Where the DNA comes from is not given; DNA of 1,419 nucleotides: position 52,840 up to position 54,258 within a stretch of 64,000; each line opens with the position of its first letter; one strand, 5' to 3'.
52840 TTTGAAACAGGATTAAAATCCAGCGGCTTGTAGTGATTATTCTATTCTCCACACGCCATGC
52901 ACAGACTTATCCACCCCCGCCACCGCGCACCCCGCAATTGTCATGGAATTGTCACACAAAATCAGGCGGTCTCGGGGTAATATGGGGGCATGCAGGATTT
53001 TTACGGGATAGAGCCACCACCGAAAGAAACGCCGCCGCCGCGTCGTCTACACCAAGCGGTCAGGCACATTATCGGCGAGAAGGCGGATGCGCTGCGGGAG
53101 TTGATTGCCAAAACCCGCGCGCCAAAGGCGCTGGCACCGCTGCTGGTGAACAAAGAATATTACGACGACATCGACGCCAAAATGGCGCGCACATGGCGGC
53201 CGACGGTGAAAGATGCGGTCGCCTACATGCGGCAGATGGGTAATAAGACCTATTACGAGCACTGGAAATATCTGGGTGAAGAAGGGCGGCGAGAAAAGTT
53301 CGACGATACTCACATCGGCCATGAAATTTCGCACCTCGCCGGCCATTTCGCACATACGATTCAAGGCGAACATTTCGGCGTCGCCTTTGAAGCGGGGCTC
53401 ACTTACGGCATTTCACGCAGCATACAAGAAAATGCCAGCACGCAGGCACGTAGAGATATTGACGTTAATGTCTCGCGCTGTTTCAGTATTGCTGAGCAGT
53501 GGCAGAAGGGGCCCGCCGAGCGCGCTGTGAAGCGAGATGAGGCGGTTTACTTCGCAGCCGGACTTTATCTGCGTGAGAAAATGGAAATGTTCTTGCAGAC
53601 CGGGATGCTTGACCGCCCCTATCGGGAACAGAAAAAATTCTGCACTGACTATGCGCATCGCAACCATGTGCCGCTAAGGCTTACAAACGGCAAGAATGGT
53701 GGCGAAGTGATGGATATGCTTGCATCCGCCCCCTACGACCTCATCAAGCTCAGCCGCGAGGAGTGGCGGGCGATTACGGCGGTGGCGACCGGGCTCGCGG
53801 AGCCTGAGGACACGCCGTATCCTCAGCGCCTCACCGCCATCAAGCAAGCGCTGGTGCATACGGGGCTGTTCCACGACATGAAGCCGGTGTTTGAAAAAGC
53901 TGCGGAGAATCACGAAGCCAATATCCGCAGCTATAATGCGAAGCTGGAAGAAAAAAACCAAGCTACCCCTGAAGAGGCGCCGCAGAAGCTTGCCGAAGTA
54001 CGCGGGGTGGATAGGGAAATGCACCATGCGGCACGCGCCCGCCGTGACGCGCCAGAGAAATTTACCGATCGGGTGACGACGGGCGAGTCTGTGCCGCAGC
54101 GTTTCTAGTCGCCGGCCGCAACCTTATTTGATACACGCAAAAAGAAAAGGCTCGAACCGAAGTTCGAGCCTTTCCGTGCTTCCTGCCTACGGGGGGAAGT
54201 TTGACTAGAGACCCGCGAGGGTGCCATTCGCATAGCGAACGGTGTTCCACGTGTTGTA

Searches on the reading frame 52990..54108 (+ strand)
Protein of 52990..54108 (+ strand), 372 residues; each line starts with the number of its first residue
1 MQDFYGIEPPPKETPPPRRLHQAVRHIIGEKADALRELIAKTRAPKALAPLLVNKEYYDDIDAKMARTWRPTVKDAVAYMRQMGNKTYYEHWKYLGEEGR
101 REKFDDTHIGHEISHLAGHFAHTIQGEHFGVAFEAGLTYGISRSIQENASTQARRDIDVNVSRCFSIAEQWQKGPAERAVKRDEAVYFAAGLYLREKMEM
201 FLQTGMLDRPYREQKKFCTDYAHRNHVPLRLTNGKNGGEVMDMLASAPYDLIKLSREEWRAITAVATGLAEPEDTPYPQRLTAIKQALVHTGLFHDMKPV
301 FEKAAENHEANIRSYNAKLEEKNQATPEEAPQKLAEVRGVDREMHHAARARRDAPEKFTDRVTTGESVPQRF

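Call 20: search_protein_families(library=pfam, max_evalue=0.01, proteins=[window:52990-54108:+])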
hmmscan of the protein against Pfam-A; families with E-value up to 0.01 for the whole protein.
window:52990-54108:+ (372 aa): 0 families

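Call 75: search_protein_families(library=phrogs, max_evalue=0.001, proteins=[window:52990-54108:+])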
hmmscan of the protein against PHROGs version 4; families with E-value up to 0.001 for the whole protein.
window:52990-54108:+ (372 aa): 0 families

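Call 76: search_protein_families(library=padloc, max_evalue=0.001, proteins=[window:52990-54108:+])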
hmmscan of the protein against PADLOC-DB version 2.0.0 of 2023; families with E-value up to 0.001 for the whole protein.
window:52990-54108:+ (372 aa): 0 families

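Call 82: predict_structure(alignment_id=A4)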
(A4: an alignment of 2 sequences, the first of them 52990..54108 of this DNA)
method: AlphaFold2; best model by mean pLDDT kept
length: 372 residues; sequences in the alignment: 2
mean_pLDDT: 46.3   pTM: 0.45
mean pLDDT of the five models: 46.3, 39.6, 35.5, 35.5, 35.3
residues with pLDDT >= 90: 0; 70-90: 13; 50-70: 147; < 50: 212
segments of 3 or more residues with pLDDT < 50: 1-128, 143-145, 148-150, 222-250, 326-372
pLDDT, mean of each block of 10 residues (from residue 1): 29 31 34 42 34 33 28 36 35 35 35 42 44 54 49 53 57 57 63 65 65 59 43 36 44 61 70 70 69 59 63 56 46 32 29 31 29 28
secondary structure, 60 per line:
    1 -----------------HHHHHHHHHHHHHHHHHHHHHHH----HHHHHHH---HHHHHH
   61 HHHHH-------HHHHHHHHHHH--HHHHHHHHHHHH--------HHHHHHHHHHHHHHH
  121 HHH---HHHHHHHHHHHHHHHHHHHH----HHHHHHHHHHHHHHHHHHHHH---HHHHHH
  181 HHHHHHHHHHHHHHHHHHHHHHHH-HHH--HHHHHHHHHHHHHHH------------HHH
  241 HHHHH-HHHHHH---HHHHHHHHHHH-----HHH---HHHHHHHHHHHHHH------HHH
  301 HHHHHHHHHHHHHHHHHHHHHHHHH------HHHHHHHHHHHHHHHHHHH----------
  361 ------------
elements in order: H18-40 H45-51 H55-65 H73-83 H86-97 H106-123 H127-146 H151-171 H175-204 H211-225 H238-245 H247-252 H256-266 H278-291 H298-325 H332-350
